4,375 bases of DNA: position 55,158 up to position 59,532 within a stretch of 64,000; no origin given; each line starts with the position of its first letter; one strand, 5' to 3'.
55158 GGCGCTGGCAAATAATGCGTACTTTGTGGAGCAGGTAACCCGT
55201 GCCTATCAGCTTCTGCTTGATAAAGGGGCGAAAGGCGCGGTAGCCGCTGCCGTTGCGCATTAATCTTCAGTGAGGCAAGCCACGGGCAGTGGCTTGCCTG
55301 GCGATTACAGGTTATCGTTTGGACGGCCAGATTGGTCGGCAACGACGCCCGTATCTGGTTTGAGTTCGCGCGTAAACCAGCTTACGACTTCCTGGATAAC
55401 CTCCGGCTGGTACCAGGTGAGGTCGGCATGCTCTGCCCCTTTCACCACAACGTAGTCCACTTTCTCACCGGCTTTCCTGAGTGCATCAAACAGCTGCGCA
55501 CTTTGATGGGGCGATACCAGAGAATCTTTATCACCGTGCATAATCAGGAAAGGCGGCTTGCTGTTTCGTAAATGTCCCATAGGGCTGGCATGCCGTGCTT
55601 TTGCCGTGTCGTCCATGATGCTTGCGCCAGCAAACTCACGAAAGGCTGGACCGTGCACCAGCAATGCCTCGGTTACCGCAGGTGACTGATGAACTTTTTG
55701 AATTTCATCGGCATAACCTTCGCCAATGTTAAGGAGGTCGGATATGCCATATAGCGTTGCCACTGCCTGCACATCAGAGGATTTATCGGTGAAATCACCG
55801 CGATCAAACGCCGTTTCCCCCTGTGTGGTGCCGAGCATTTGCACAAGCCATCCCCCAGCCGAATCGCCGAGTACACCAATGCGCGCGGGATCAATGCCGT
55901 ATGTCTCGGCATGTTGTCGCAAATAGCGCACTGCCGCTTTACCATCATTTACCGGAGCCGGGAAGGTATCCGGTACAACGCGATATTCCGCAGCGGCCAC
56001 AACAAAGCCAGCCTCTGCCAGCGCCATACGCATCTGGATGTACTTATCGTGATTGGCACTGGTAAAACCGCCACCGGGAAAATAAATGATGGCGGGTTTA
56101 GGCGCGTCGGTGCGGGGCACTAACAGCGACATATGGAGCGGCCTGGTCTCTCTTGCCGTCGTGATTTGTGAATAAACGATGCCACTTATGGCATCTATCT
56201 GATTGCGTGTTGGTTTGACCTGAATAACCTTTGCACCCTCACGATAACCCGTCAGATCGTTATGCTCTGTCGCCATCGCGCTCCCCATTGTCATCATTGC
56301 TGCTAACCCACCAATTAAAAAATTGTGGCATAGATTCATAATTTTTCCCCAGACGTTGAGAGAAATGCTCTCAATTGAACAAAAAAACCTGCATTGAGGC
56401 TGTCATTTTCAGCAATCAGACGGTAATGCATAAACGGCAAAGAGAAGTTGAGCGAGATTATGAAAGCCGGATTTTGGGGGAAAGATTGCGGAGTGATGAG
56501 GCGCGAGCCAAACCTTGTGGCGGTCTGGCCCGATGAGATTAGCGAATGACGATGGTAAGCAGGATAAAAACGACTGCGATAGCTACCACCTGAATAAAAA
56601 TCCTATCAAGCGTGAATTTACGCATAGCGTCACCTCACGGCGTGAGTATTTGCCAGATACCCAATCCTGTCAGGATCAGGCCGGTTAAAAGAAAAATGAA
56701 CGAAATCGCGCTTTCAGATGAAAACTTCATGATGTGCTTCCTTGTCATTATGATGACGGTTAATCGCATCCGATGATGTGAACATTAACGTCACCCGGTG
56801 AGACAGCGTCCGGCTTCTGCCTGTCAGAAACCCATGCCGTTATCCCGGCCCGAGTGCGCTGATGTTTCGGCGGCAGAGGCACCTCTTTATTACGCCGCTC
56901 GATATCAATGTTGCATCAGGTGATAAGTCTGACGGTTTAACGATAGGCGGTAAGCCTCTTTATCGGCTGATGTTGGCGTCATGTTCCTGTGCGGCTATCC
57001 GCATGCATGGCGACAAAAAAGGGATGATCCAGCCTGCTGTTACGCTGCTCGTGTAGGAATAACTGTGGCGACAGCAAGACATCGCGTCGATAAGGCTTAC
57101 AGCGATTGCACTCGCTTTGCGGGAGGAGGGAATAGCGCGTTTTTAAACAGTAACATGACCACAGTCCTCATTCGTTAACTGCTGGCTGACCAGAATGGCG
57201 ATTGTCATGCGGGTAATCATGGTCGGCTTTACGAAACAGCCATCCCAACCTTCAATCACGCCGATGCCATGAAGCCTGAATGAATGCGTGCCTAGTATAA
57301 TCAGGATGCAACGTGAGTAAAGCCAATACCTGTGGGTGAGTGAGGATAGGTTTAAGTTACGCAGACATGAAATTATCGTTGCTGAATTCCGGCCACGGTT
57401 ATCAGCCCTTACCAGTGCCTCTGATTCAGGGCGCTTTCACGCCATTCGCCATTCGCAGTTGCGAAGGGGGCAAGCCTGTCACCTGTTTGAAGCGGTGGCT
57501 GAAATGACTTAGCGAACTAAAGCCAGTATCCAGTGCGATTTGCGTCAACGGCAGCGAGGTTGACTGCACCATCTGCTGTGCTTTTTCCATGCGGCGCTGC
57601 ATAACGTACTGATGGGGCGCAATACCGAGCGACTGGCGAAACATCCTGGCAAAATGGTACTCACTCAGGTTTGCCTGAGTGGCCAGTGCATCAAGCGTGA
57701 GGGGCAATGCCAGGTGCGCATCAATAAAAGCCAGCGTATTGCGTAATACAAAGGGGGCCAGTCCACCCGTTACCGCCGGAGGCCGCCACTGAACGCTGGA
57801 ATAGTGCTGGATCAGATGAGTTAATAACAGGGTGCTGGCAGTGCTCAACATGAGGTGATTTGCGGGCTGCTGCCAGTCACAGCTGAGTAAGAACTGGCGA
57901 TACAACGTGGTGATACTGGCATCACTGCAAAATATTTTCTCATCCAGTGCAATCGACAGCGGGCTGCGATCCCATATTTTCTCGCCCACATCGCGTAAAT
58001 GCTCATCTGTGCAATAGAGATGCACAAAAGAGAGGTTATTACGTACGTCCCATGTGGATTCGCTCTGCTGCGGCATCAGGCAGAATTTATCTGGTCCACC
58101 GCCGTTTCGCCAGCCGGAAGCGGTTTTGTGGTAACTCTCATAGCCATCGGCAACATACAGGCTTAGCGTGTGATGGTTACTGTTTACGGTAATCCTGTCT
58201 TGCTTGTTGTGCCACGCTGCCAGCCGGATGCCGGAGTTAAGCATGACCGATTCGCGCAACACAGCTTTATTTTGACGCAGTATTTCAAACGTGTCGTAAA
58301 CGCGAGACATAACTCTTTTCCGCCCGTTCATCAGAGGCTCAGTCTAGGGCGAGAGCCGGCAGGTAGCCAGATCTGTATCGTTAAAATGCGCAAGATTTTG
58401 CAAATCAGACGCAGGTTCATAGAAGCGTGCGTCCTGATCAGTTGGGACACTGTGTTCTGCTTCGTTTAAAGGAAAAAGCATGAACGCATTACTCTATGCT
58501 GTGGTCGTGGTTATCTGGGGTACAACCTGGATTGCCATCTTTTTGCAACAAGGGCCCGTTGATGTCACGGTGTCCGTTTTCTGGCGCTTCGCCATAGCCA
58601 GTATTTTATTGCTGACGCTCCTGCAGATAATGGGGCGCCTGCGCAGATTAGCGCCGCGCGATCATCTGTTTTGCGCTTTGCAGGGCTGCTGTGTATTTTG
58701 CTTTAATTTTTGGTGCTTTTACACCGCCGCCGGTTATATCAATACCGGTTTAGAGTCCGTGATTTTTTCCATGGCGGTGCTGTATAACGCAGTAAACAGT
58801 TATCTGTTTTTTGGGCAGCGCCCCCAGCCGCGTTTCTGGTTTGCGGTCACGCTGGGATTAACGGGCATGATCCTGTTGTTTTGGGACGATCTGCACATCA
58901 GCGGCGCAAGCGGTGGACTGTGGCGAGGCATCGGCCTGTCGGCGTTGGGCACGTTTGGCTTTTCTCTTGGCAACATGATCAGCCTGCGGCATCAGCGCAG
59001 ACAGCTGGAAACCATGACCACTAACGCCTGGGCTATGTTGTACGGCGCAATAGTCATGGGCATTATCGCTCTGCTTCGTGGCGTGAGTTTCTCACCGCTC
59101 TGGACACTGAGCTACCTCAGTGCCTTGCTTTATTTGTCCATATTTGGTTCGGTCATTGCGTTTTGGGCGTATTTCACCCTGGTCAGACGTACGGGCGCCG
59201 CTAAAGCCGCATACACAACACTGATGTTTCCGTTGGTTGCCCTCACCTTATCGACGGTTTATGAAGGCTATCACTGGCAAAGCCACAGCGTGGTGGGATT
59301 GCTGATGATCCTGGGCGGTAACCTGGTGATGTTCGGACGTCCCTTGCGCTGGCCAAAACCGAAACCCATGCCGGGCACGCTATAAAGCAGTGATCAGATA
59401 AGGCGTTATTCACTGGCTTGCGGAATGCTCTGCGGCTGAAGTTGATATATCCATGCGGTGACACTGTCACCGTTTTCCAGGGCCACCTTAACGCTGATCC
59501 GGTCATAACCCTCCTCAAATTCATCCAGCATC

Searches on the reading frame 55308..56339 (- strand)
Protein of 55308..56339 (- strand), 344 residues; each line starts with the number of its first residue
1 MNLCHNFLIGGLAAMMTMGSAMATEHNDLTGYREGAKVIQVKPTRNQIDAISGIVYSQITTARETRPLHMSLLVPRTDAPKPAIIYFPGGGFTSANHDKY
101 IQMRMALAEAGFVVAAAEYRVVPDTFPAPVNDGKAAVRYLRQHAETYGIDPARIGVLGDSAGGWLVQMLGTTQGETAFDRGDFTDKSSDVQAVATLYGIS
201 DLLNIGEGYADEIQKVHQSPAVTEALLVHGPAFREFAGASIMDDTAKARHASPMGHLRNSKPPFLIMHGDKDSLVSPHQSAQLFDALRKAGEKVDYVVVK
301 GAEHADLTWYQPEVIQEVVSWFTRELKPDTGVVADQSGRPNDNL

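Call 59: search_protein_families(library=pfam, proteins=[window:55308-56339:-], max_evalue=0.00001)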
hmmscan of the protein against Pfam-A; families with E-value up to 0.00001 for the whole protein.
window:55308-56339:- (344 aa): 5 families
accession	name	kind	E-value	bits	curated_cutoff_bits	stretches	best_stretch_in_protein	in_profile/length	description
PF20434.5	BD-FAE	-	4.8e-44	150.9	26.8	1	76-287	8-215/215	BD-FAE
PF07859.19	Abhydrolase_3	-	7.1e-23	81.9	25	1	84-305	1-207/210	alpha/beta hydrolase fold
PF00326.27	Peptidase_S9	-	1.6e-19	70.7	22.6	1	244-327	125-211/213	Prolyl oligopeptidase family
PF00135.34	COesterase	-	4.1e-08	33.1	27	1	68-172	86-203/515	Carboxylesterase family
PF12740.14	PETase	-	1.1e-07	32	28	0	259-330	166-237/263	PET hydrolase-like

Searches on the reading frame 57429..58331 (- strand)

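Call 59: search_protein_families(library=pfam, proteins=[window:57429-58331:-], max_evalue=0.00001)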
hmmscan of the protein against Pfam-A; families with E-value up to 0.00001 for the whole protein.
window:57429-58331:- (301 aa): 2 families
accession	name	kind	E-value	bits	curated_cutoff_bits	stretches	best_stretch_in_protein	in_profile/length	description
PF12833.13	HTH_18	-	7.2e-25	87.5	33.6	1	216-293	1-78/80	Helix-turn-helix domain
PF00165.29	HTH_AraC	-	3e-18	65.9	26.6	2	257-293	6-41/42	Bacterial regulatory helix-turn-helix proteins, AraC family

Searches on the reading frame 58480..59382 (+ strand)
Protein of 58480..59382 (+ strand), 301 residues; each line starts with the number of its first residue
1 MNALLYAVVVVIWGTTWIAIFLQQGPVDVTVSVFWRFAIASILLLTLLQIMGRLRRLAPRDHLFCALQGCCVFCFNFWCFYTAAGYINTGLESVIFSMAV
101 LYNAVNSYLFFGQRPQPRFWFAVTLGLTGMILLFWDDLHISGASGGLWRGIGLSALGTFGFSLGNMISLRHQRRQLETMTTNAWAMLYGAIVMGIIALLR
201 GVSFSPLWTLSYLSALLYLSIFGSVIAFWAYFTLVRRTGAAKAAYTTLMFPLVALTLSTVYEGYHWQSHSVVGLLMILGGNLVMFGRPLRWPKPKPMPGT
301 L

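Call 59: search_protein_families(library=pfam, proteins=[window:58480-59382:+], max_evalue=0.00001)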
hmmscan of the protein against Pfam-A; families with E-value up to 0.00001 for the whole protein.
window:58480-59382:+ (301 aa): 1 family
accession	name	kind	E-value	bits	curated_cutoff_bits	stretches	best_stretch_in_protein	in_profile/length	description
PF00892.27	EamA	-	8.9e-30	104.2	28.2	2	150-285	3-134/135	EamA-like transporter family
